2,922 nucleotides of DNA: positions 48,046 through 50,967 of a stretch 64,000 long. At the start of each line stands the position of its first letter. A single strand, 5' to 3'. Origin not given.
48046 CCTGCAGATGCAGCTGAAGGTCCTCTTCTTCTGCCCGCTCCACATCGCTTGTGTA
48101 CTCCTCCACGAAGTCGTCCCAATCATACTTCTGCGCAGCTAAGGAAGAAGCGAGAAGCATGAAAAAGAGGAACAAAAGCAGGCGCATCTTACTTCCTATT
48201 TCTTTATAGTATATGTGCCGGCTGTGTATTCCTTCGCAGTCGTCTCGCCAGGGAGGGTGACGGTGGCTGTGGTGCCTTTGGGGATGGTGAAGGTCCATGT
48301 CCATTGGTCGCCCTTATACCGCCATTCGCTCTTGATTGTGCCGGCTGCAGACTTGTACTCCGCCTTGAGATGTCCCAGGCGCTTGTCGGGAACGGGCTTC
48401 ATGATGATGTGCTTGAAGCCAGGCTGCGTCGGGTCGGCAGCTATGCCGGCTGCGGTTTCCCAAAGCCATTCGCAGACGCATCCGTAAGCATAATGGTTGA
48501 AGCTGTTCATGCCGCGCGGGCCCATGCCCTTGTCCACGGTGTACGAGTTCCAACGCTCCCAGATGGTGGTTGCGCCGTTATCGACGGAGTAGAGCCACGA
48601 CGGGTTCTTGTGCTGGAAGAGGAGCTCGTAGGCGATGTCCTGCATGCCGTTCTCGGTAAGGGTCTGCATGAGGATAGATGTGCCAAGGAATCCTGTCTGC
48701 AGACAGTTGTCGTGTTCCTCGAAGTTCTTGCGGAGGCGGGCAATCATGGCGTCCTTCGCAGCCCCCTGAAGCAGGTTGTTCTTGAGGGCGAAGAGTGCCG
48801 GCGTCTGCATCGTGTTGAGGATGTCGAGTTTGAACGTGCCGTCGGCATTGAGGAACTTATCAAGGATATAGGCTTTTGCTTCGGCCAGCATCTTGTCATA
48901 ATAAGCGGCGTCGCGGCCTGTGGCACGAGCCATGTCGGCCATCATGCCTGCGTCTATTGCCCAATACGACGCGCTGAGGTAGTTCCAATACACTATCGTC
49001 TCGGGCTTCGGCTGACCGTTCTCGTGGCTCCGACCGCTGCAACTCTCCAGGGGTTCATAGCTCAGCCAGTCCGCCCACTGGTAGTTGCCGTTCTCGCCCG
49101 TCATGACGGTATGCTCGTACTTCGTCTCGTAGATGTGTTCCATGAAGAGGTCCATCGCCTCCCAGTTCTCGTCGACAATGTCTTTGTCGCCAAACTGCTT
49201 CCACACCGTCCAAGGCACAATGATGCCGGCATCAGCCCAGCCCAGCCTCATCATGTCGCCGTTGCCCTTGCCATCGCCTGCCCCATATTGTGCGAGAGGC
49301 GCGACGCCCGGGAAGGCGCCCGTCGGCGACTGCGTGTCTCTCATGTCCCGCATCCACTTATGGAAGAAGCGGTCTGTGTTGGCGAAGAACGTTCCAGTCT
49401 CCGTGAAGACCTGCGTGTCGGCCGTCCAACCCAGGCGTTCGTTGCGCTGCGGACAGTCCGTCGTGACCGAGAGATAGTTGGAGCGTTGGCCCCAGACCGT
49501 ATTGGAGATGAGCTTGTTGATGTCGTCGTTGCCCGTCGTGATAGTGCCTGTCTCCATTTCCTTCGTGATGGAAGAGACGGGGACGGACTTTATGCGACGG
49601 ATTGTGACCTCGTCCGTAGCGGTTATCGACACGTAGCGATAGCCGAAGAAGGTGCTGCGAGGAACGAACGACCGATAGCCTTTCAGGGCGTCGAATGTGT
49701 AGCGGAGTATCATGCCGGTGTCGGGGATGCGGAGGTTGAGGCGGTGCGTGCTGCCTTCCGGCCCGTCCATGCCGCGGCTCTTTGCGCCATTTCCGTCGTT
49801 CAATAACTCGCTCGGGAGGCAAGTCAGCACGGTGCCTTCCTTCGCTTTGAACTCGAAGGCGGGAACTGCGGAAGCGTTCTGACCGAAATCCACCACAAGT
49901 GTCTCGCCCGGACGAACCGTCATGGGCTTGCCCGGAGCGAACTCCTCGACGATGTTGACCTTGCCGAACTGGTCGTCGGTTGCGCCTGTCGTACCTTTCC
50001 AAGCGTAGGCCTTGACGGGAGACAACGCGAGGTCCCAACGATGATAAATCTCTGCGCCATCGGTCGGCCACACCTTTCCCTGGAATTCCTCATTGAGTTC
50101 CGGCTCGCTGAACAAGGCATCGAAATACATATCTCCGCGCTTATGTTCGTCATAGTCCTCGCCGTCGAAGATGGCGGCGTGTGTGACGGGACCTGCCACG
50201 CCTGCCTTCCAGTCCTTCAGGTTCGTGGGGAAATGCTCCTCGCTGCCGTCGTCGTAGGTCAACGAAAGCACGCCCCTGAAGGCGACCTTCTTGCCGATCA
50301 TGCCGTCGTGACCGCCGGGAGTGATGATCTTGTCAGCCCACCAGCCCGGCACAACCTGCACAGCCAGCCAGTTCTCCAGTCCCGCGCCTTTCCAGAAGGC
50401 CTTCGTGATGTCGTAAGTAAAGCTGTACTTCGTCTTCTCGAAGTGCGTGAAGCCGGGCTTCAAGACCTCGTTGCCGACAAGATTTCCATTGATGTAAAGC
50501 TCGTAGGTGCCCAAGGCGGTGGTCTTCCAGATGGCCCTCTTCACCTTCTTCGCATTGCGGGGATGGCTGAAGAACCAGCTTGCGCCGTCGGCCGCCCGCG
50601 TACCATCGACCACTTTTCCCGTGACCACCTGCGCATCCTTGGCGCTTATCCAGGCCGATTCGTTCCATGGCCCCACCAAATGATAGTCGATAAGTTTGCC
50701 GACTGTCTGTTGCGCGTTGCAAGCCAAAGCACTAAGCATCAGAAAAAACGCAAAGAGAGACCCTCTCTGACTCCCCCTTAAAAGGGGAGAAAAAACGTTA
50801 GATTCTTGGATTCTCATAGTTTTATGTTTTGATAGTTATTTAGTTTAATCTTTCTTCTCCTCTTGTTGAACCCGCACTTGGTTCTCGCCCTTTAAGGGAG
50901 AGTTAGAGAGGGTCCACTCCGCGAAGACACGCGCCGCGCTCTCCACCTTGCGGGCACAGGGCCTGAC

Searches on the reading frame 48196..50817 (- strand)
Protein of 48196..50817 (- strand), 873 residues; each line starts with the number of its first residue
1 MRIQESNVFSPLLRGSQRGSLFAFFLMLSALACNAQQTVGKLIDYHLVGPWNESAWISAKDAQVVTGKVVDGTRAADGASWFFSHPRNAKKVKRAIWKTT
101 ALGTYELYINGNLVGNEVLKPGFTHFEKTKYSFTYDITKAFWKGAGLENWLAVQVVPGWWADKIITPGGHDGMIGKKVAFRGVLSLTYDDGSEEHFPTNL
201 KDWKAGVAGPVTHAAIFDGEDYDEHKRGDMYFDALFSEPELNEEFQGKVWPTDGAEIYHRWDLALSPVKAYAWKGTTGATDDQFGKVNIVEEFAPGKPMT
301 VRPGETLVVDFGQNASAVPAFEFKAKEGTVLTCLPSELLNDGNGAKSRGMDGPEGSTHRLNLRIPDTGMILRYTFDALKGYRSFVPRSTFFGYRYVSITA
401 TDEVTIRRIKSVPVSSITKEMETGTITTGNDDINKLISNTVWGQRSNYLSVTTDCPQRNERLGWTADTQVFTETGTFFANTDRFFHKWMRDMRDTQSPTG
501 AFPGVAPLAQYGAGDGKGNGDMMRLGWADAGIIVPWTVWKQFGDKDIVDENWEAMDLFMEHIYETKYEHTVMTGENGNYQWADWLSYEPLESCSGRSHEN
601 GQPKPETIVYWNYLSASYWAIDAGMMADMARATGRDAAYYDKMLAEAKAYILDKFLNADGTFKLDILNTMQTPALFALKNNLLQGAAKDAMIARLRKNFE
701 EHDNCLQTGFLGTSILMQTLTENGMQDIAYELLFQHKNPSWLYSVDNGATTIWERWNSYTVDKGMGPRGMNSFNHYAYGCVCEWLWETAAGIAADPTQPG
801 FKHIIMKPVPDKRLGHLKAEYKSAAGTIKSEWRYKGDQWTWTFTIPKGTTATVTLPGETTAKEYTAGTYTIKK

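Call 25: search_protein_families(library=ncbifam, proteins=[window:48196-50817:-], max_evalue=0.00001)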
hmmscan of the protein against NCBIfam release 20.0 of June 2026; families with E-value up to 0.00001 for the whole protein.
window:48196-50817:- (873 aa): 2 families
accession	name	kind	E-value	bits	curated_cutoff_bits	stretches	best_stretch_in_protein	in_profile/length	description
NF041573.1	rhamnosid_Stmyc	equivalog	4.9e-126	421.9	1720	1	52-863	273-1000/1028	alpha-L-rhamnosidase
NF041572.1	rhamnosid_Flavobac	equivalog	1.3e-60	205.6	1800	2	282-858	354-903/946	alpha-L-rhamnosidase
